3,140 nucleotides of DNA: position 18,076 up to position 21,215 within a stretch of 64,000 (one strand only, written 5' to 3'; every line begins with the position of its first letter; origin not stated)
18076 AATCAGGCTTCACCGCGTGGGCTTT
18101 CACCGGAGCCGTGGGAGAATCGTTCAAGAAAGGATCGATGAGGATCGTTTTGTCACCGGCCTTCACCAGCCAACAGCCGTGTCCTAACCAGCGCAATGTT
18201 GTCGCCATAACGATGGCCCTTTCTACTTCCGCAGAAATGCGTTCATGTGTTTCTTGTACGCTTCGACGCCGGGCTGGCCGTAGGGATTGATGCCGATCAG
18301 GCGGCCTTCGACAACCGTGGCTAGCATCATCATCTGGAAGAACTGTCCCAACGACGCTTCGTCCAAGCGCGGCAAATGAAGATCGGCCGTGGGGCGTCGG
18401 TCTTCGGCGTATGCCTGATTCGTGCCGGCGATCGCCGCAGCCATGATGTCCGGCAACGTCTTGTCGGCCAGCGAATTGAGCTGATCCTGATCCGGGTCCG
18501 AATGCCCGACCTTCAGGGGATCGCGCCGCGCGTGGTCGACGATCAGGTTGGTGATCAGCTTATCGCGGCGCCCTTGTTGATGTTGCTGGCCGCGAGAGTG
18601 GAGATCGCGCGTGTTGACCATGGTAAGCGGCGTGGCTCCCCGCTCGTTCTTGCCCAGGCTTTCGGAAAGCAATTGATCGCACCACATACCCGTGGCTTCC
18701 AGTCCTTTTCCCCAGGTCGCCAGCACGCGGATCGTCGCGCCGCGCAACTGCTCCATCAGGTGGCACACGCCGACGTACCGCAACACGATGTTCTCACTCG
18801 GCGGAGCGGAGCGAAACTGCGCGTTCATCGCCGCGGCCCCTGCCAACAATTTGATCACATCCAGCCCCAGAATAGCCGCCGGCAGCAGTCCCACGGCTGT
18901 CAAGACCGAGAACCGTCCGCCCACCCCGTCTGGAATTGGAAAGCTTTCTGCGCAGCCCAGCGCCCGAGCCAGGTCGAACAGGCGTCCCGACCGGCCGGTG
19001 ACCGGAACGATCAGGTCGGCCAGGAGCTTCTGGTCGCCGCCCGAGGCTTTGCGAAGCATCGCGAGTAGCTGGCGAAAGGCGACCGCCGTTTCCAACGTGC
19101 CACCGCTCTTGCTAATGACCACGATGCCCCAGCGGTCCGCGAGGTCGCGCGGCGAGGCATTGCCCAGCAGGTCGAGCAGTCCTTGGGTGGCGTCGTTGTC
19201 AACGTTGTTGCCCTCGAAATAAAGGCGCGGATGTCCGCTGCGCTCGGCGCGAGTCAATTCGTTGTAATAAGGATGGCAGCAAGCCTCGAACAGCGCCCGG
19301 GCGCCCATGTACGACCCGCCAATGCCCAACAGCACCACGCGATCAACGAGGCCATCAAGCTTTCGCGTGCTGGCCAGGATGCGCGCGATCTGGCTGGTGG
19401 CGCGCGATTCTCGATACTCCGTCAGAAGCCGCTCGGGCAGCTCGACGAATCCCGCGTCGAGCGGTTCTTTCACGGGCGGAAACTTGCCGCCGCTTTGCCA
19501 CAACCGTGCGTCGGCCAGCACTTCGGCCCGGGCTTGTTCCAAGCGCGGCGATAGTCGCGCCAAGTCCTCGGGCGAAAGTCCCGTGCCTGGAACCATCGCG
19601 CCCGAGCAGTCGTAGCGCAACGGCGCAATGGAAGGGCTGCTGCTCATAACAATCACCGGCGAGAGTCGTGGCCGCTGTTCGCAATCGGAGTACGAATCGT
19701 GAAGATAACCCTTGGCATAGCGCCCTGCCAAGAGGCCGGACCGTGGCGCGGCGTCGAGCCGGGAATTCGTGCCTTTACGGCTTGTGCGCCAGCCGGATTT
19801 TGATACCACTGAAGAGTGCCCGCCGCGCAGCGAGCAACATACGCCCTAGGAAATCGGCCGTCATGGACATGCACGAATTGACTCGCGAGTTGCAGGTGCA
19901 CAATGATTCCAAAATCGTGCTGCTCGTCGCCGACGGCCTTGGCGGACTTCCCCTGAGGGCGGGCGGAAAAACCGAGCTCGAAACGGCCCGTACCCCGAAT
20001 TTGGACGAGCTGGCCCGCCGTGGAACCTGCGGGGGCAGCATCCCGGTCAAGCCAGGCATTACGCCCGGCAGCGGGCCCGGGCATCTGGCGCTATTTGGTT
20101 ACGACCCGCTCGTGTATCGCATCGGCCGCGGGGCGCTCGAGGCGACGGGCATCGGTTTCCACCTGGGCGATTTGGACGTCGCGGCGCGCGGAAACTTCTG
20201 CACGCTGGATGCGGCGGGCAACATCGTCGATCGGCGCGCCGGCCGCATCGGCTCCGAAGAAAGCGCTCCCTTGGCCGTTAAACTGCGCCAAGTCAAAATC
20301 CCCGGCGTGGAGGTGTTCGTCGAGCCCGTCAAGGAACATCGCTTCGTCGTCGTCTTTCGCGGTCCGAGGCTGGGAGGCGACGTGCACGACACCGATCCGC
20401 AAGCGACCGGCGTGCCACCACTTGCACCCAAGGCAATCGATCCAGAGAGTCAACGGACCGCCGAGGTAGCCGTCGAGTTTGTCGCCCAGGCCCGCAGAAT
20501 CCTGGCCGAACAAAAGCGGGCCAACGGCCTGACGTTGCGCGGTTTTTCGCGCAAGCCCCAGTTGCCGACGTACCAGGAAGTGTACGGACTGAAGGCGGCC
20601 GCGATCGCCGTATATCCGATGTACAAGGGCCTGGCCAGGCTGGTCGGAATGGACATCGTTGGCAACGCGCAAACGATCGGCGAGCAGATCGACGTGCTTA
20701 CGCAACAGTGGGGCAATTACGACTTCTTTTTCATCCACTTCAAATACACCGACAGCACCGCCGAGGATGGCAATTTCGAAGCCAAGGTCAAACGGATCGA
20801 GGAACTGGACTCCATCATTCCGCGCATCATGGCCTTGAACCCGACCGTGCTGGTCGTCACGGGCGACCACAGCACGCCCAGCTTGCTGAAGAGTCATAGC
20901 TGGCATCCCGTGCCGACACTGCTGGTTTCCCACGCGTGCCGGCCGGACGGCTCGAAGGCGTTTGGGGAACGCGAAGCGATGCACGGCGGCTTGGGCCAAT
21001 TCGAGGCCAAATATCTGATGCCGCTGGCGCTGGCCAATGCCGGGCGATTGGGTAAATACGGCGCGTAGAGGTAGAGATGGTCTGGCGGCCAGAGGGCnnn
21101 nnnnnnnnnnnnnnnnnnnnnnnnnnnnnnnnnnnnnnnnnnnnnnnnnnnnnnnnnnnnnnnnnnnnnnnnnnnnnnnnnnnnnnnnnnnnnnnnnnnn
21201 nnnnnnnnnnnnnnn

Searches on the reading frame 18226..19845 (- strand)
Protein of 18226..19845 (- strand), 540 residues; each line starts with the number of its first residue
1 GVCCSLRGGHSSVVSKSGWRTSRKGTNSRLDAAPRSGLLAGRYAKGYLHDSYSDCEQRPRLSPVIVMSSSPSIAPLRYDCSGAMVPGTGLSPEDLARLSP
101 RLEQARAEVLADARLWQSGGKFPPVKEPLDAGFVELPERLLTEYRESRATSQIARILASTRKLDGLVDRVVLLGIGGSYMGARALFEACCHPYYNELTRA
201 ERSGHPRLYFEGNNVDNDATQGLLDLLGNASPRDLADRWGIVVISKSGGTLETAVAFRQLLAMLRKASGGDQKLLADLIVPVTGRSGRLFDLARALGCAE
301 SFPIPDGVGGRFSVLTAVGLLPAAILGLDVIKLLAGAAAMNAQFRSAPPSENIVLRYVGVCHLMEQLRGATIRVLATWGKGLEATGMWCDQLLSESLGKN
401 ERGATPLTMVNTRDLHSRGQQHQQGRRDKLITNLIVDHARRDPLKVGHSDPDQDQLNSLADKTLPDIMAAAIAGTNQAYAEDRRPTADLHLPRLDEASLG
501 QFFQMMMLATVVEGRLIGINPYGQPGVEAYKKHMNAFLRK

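Call 80: search_protein_families(library=pfam, proteins=[window:18226-19845:-], max_evalue=0.00001)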
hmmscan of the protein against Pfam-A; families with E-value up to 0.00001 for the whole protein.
window:18226-19845:- (540 aa): 1 family
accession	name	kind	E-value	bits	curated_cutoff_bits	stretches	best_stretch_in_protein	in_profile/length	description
PF00342.24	PGI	-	7.9e-20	71.4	22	1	167-400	96-309/486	Phosphoglucose isomerase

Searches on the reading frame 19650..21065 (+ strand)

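Call 80: search_protein_families(library=pfam, proteins=[window:19650-21065:+], max_evalue=0.00001)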
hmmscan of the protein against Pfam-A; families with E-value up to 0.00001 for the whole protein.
window:19650-21065:+ (472 aa): 2 families
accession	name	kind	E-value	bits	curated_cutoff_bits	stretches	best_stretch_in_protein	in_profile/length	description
PF10143.14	PhosphMutase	-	1e-44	152.8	21.5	1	122-288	1-167/170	2,3-bisphosphoglycerate-independent phosphoglycerate mutase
PF01676.23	Metalloenzyme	-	8.1e-42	143.9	24.3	1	88-461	2-250/252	Metalloenzyme superfamily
